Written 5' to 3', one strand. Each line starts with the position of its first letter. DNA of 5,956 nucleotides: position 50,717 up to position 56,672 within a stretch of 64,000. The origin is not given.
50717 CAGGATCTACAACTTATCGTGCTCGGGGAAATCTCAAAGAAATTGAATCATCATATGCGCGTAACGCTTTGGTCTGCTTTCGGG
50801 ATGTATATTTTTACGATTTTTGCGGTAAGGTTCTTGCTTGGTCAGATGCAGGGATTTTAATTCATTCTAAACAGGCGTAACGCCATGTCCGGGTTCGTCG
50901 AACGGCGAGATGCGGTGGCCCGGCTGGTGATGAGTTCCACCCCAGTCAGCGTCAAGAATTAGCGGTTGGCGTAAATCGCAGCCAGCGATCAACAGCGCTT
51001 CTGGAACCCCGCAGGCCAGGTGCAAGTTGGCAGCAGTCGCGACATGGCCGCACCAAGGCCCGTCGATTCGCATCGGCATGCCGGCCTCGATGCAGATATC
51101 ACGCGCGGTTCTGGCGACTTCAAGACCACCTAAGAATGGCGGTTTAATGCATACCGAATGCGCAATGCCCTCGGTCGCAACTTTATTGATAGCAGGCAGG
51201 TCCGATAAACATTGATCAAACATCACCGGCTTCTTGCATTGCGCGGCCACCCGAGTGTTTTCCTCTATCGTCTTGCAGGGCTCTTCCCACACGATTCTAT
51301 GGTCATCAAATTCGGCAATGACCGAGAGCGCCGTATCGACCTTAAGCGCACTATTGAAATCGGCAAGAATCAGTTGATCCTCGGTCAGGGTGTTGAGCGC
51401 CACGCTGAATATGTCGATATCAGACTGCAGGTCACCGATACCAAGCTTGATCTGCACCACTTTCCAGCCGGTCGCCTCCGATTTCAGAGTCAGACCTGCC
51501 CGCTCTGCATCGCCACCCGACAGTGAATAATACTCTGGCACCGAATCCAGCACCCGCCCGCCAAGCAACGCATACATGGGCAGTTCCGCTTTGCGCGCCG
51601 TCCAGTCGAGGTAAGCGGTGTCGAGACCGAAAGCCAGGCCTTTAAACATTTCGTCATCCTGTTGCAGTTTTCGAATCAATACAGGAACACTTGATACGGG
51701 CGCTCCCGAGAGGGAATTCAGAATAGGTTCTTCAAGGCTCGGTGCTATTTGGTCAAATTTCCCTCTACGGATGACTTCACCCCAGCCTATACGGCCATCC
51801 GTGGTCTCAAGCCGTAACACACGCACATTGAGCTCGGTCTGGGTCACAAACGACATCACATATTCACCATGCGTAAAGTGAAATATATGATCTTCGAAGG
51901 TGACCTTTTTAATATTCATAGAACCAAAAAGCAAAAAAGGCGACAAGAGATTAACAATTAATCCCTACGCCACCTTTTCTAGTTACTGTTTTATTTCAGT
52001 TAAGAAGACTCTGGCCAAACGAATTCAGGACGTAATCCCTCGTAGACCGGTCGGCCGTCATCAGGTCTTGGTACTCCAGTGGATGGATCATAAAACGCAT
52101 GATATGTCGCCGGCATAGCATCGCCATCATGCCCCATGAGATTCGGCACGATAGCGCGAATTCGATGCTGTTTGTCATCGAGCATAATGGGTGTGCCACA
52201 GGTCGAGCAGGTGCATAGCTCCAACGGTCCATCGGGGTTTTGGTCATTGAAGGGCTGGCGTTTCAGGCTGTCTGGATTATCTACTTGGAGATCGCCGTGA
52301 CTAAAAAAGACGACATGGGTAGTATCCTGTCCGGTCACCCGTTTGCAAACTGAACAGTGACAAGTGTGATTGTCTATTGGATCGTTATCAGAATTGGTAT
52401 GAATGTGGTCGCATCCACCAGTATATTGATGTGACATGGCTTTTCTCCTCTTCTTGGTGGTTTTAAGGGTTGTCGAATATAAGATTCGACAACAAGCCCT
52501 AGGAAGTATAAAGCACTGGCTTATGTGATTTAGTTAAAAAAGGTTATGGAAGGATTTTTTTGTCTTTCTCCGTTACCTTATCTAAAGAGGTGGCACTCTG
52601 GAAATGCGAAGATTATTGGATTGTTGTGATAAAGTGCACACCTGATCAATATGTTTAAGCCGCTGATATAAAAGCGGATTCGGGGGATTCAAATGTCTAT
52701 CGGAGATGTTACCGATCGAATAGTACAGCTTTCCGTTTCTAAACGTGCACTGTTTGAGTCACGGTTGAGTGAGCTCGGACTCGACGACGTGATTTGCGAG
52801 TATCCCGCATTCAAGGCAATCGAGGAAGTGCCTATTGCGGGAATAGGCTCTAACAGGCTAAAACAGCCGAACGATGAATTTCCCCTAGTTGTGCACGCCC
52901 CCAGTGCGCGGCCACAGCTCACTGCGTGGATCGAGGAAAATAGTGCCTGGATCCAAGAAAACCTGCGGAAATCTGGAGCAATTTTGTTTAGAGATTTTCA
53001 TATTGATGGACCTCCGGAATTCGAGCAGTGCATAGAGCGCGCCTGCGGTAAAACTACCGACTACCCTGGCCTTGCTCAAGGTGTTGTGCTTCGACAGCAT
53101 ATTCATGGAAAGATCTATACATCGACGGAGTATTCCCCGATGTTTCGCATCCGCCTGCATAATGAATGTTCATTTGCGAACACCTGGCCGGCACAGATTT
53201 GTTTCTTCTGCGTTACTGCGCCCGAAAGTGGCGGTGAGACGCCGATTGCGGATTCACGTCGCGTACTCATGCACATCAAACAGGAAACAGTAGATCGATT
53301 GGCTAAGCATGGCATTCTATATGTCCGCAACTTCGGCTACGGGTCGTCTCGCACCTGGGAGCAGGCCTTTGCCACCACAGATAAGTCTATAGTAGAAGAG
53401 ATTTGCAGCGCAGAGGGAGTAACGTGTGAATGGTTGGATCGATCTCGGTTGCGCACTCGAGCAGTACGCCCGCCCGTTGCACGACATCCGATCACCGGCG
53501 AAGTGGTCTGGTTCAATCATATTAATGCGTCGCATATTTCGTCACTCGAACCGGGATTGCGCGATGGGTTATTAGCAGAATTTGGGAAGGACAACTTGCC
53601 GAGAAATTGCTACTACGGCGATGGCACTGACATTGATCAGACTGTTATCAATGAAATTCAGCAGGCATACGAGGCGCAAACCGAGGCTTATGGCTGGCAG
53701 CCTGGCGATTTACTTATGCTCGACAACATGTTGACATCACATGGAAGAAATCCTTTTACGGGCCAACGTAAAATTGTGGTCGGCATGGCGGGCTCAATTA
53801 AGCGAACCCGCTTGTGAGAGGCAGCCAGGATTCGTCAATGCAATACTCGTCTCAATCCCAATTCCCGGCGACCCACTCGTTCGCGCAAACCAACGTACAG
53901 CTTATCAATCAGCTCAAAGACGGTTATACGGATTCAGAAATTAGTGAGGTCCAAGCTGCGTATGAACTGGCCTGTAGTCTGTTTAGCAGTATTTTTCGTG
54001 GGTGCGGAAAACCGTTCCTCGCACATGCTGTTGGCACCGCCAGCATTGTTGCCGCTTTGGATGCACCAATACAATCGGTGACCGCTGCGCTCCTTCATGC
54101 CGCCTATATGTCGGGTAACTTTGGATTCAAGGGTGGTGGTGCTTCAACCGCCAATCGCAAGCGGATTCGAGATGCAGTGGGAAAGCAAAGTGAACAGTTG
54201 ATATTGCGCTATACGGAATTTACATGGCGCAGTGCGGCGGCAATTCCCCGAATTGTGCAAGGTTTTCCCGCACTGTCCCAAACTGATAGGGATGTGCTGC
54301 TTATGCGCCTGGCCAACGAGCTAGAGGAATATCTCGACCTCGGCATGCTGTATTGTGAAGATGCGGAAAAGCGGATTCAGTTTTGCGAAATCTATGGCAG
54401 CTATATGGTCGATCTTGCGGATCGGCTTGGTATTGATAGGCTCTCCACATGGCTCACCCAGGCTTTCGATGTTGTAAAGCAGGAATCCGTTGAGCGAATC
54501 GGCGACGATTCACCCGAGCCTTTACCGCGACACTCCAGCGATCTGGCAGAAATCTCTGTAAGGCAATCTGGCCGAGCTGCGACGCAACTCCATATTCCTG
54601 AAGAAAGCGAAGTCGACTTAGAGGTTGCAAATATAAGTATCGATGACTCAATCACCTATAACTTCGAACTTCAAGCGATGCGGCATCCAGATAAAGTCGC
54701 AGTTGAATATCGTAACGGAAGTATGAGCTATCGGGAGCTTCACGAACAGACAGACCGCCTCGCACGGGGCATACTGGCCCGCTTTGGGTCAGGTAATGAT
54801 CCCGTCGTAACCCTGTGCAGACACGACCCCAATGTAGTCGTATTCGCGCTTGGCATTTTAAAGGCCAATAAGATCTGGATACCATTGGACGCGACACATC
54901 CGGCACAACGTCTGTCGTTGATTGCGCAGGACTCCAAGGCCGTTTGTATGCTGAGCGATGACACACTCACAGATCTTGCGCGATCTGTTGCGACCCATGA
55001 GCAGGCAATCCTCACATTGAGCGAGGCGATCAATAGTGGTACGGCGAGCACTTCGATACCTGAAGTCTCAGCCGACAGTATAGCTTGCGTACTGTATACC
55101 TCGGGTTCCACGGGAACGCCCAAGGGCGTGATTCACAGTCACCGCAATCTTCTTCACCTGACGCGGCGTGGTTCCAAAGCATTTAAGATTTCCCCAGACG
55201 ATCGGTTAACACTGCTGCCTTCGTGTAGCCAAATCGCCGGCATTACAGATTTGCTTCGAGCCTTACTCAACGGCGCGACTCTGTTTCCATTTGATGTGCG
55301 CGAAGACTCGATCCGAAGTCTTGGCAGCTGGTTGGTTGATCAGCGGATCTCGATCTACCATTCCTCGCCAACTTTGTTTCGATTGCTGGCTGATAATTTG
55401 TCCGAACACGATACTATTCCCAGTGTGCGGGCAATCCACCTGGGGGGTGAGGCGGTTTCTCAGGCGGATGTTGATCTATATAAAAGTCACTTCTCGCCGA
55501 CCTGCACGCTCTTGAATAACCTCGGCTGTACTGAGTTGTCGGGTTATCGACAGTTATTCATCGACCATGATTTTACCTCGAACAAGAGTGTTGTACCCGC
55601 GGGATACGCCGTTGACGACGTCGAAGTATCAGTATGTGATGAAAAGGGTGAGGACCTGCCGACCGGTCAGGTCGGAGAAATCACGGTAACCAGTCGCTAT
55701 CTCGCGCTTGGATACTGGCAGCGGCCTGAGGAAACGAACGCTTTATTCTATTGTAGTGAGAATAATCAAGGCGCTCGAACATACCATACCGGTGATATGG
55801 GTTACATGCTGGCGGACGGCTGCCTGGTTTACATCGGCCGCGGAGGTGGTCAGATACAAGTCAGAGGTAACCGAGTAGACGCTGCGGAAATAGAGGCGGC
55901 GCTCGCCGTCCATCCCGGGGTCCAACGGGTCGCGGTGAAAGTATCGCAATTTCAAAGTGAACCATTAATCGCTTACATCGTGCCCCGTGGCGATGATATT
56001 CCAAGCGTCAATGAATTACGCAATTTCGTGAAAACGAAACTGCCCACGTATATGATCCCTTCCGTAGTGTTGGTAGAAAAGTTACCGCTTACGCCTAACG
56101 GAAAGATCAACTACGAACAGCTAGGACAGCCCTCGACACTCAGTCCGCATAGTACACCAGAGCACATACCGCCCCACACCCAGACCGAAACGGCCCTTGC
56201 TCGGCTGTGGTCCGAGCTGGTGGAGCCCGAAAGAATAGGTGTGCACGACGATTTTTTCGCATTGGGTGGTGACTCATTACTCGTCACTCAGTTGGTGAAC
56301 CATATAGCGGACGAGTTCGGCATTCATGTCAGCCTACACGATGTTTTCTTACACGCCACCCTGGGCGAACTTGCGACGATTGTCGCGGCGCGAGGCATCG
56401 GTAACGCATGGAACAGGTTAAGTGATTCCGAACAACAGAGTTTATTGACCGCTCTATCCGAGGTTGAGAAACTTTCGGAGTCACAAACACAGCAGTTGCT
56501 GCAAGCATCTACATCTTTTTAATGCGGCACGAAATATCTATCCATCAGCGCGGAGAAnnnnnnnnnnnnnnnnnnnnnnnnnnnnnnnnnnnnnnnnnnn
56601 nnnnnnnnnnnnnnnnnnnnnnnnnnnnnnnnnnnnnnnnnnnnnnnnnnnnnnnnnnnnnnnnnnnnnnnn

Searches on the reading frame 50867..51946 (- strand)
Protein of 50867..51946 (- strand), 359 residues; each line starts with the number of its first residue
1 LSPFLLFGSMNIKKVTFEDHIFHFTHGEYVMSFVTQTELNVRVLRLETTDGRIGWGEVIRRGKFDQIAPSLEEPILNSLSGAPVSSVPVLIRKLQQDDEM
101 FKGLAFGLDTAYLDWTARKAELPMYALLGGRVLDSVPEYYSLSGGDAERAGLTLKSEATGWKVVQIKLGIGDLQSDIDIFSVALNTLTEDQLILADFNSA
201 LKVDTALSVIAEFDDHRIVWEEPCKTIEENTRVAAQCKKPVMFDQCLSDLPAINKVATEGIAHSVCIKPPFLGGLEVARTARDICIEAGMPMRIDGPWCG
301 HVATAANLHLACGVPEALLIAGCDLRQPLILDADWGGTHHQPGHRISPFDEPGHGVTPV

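Call 72: search_protein_families(library=pfam, proteins=[window:50867-51946:-], max_evalue=0.0001)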
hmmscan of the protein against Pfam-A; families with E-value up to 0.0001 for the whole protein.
window:50867-51946:- (359 aa): 2 families
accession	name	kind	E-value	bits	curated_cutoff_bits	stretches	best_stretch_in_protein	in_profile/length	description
PF13378.12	MR_MLE_C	-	3.6e-25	89.4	29.4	1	157-358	11-215/219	Enolase C-terminal domain-like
PF02746.21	MR_MLE_N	-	8.3e-08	32.9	22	1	29-129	16-117/117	Mandelate racemase / muconate lactonizing enzyme, N-terminal domain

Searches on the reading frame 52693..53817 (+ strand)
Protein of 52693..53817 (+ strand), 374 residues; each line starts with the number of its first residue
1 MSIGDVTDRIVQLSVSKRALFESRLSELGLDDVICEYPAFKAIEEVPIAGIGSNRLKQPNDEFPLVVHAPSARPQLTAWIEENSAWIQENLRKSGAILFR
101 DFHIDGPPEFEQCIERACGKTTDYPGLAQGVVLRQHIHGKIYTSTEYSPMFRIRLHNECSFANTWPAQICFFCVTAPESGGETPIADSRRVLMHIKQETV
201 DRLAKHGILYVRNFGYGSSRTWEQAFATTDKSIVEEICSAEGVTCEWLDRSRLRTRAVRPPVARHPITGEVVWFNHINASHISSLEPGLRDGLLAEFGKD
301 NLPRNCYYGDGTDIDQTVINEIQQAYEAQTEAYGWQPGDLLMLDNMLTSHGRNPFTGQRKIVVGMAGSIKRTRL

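Call 72: search_protein_families(library=pfam, proteins=[window:52693-53817:+], max_evalue=0.0001)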
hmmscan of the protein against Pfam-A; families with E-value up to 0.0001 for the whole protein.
window:52693-53817:+ (374 aa): 1 family
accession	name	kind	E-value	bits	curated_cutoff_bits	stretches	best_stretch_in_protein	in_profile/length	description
PF02668.22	TauD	-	3.5e-41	142.3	27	1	76-362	19-264/267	Taurine catabolism dioxygenase TauD, TfdA family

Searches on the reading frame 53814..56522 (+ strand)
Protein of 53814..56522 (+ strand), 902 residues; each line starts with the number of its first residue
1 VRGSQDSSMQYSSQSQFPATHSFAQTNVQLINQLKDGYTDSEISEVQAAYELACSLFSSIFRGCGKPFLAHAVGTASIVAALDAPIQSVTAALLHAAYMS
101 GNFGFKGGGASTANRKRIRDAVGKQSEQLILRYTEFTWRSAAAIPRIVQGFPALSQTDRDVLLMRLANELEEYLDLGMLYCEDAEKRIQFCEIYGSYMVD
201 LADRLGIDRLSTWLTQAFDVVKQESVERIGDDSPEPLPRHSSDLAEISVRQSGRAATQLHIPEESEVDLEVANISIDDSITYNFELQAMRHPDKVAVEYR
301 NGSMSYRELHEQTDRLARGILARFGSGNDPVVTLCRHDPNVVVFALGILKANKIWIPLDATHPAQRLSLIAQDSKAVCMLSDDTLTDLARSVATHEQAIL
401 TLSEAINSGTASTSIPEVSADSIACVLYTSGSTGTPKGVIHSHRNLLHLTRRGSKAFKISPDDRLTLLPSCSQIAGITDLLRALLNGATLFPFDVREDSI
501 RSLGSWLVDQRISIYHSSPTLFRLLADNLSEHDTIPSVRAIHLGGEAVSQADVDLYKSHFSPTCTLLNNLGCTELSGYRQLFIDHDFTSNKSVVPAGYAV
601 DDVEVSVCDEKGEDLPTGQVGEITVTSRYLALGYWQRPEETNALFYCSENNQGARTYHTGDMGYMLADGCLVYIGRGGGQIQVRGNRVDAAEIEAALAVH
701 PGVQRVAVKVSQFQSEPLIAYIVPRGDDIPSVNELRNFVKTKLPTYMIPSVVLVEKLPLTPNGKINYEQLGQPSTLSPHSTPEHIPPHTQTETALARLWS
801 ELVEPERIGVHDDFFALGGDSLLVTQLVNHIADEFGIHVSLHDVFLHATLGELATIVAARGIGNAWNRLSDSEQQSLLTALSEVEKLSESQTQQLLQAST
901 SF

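Call 72: search_protein_families(library=pfam, proteins=[window:53814-56522:+], max_evalue=0.0001)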
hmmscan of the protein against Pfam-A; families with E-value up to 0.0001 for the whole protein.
window:53814-56522:+ (902 aa): 4 families
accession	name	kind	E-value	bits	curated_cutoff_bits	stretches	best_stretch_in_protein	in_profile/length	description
PF00501.34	AMP-binding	-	1.2e-63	215.7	29.9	1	284-635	1-384/384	AMP-binding enzyme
PF00550.31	PP-binding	-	2.4e-15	57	20.8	1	795-855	3-65/67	Phosphopantetheine attachment site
PF13193.12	AMP-binding_C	-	1.3e-10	42.5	24.5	1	692-764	1-76/76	AMP-binding enzyme C-terminal domain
PF20680.3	DUF6817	-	3.1e-08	34.1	25.2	1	66-134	15-81/85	Domain of unknown function (DUF6817)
